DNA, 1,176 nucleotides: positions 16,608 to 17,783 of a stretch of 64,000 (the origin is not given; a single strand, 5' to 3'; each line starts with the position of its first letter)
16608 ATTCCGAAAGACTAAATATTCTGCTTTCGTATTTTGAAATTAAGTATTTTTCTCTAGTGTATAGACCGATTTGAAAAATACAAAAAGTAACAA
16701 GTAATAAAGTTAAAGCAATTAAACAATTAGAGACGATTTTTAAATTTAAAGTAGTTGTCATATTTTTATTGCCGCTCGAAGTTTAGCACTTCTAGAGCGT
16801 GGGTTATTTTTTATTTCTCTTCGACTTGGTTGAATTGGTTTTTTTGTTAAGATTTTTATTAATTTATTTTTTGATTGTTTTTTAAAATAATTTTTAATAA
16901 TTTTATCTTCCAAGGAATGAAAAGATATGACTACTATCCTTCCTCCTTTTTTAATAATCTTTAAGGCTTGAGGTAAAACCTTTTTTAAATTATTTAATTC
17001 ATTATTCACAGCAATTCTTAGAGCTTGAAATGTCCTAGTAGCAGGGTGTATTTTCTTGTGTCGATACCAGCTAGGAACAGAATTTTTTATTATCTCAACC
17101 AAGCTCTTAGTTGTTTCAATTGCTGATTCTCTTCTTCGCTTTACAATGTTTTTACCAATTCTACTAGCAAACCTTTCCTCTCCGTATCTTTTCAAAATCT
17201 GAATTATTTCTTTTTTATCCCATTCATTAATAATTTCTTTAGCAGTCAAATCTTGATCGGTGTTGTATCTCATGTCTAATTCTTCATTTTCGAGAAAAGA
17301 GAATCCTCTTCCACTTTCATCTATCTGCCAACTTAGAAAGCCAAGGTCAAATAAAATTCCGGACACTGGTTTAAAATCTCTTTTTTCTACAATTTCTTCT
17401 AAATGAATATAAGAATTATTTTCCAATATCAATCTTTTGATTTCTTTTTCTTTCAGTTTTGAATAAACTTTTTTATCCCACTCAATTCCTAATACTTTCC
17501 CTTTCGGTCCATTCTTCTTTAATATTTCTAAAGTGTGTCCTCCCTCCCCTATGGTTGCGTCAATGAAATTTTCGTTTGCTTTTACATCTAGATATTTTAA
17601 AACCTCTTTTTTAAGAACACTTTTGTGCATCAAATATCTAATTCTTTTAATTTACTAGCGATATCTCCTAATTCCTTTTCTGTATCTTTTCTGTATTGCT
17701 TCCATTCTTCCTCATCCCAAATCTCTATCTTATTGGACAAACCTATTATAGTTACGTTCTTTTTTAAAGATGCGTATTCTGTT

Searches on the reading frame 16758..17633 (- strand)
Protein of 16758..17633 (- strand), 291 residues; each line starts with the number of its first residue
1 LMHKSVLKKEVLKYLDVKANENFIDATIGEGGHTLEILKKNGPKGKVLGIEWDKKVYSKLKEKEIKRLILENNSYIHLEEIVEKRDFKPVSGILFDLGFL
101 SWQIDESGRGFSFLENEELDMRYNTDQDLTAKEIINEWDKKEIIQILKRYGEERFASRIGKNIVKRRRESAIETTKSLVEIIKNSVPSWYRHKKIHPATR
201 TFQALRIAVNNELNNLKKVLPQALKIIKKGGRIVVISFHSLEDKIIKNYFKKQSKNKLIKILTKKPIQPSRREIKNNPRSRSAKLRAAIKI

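Call 46: search_protein_families(library=pfam, proteins=[window:16758-17633:-], max_evalue=0.00001)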
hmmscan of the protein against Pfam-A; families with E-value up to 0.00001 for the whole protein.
window:16758-17633:- (291 aa): 2 families
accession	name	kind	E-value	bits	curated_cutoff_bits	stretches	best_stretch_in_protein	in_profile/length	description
PF01795.25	Methyltransf_5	-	2.3e-101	339.8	27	1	2-290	3-308/309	MraW methylase family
PF01209.24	Ubie_methyltran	-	3e-06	27.2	20.1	0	6-63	34-91/233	ubiE/COQ5 methyltransferase family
